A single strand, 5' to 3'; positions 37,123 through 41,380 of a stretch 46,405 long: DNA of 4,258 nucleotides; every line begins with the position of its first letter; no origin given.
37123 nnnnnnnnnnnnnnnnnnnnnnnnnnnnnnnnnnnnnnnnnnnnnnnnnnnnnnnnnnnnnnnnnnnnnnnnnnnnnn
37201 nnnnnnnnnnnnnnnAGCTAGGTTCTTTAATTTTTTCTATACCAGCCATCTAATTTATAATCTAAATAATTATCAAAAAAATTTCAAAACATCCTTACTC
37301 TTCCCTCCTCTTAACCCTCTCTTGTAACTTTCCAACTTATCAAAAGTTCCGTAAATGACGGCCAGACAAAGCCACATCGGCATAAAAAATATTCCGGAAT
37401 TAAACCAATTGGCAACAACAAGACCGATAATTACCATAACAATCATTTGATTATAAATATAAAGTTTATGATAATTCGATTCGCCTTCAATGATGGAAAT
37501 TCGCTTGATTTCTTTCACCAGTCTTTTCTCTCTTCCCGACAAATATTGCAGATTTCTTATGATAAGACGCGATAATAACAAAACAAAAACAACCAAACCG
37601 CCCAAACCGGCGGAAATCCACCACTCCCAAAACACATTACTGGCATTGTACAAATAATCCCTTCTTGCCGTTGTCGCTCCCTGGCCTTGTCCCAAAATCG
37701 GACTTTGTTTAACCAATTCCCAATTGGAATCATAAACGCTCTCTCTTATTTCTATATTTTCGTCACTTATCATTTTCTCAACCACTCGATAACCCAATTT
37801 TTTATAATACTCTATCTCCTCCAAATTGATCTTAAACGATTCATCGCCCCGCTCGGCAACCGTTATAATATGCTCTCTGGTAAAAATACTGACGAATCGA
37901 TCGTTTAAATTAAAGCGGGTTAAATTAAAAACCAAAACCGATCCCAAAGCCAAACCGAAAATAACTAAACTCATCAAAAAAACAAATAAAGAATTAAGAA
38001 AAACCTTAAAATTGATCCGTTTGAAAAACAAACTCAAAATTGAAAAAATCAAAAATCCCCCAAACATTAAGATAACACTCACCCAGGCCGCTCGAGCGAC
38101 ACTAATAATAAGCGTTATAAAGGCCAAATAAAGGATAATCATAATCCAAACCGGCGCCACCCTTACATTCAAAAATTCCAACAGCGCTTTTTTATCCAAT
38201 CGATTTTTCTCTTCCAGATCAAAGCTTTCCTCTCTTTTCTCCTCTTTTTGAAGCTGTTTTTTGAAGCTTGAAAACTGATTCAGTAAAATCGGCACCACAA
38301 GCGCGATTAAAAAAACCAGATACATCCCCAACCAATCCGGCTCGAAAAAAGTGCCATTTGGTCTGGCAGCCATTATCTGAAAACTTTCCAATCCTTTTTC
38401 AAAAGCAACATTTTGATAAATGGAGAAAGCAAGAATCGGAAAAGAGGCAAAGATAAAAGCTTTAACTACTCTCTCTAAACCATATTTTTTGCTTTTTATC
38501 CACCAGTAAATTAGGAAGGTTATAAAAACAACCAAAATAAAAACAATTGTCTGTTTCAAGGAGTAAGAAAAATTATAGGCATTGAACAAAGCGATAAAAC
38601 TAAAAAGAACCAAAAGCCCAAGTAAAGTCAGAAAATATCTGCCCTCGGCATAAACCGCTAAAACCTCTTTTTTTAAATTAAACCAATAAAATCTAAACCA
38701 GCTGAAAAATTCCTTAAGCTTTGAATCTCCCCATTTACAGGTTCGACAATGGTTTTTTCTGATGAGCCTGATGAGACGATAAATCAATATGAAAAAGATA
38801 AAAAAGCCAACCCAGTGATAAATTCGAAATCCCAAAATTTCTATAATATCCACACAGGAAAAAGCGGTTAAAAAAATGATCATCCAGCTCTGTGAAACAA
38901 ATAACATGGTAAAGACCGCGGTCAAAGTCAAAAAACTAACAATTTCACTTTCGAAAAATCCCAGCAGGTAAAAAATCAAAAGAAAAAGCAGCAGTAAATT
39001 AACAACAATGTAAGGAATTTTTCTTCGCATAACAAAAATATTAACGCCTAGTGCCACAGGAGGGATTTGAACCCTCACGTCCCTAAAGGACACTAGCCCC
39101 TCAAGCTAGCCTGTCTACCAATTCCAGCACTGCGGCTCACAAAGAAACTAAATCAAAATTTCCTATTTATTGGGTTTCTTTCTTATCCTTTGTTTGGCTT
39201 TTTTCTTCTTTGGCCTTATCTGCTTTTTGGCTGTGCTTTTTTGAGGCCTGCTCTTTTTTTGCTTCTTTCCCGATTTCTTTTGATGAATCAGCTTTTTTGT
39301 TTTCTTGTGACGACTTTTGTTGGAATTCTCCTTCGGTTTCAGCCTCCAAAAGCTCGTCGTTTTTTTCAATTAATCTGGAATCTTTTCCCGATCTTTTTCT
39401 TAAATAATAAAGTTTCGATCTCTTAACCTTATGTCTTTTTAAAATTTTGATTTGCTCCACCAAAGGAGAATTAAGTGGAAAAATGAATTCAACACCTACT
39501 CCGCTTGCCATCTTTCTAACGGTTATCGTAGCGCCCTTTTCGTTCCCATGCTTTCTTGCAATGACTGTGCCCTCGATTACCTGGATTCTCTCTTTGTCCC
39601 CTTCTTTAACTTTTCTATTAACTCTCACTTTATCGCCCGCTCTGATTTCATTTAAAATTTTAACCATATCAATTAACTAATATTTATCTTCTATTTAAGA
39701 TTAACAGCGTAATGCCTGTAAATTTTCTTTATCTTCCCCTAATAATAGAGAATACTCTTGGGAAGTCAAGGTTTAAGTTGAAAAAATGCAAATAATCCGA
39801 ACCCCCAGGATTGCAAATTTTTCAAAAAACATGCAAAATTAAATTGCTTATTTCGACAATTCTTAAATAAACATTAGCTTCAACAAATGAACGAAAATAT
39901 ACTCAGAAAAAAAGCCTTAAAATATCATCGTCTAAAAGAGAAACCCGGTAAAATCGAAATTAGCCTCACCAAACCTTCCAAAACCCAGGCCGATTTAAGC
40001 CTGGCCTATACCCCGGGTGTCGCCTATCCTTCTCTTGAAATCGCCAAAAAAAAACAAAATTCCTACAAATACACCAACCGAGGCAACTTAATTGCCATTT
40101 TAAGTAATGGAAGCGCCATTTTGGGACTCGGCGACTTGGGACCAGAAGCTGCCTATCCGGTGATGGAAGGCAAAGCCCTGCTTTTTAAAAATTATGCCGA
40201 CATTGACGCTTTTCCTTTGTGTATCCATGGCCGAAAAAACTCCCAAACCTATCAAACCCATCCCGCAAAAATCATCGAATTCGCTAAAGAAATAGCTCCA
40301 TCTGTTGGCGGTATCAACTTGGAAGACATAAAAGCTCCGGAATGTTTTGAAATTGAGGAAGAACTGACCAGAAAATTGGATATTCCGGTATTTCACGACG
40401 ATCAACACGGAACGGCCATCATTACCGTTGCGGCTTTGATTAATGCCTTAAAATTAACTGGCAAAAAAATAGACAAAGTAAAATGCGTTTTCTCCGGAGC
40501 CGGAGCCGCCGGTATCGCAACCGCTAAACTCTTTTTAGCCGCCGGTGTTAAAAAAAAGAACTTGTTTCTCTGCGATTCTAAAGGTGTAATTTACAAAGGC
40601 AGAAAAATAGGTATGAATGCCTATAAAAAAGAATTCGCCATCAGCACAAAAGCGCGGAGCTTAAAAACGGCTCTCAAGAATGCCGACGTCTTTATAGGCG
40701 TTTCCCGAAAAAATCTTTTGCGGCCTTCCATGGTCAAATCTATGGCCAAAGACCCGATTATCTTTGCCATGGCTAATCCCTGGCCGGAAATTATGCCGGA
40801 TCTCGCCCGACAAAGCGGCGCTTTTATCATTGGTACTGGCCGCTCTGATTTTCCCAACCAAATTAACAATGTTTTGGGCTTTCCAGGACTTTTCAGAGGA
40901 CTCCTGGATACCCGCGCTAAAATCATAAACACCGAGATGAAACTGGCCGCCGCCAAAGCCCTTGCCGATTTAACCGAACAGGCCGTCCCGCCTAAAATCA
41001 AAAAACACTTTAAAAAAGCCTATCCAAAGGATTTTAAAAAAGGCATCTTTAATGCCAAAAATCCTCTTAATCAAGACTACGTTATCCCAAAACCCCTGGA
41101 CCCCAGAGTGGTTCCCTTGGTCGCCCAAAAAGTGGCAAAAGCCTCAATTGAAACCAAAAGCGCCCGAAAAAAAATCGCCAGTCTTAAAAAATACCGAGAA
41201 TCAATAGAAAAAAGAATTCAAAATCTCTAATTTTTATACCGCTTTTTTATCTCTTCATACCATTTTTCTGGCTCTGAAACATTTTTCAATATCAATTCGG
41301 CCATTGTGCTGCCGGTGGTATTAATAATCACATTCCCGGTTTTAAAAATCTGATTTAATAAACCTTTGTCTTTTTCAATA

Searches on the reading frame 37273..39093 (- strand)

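Call 62: search_protein_families(library=pfam, proteins=[window:37273-39093:-], max_evalue=0.0001)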
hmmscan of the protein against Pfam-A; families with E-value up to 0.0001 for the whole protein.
window:37273-39093:- (606 aa): 1 family
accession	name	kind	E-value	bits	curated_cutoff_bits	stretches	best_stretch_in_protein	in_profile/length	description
PF04932.20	Wzy_C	-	1.9e-09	37.9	31.7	1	320-504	2-149/149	O-Antigen ligase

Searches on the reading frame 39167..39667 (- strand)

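Call 62: search_protein_families(library=pfam, proteins=[window:39167-39667:-], max_evalue=0.0001)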
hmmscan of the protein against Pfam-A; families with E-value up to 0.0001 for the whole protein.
window:39167-39667:- (166 aa): 1 family
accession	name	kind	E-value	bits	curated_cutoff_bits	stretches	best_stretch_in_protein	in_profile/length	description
PF01245.26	Ribosomal_L19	-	1.7e-34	118.5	22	1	5-101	15-110/111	Ribosomal protein L19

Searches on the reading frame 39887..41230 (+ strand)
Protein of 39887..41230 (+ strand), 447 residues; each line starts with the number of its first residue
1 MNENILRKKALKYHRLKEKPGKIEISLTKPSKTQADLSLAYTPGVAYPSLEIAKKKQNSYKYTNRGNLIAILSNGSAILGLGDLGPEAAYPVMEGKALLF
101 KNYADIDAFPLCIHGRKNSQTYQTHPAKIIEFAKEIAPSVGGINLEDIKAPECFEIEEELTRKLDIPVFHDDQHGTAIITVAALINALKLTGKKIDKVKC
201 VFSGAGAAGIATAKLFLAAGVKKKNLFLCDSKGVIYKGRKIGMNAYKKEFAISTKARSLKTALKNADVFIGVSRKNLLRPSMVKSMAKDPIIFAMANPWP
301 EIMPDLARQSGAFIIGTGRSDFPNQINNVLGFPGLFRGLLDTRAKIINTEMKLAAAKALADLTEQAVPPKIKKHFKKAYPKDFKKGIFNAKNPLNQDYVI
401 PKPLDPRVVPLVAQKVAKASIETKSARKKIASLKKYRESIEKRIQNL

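Call 62: search_protein_families(library=pfam, proteins=[window:39887-41230:+], max_evalue=0.0001)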
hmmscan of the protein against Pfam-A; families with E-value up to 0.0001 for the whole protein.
window:39887-41230:+ (447 aa): 2 families
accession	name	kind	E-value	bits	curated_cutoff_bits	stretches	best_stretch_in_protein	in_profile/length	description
PF00390.24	malic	-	2.1e-27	96.5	23.1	1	21-160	2-181/182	Malic enzyme, N-terminal domain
PF03949.21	Malic_M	-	1.2e-22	81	23.5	1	175-367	3-229/258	Malic enzyme, NAD binding domain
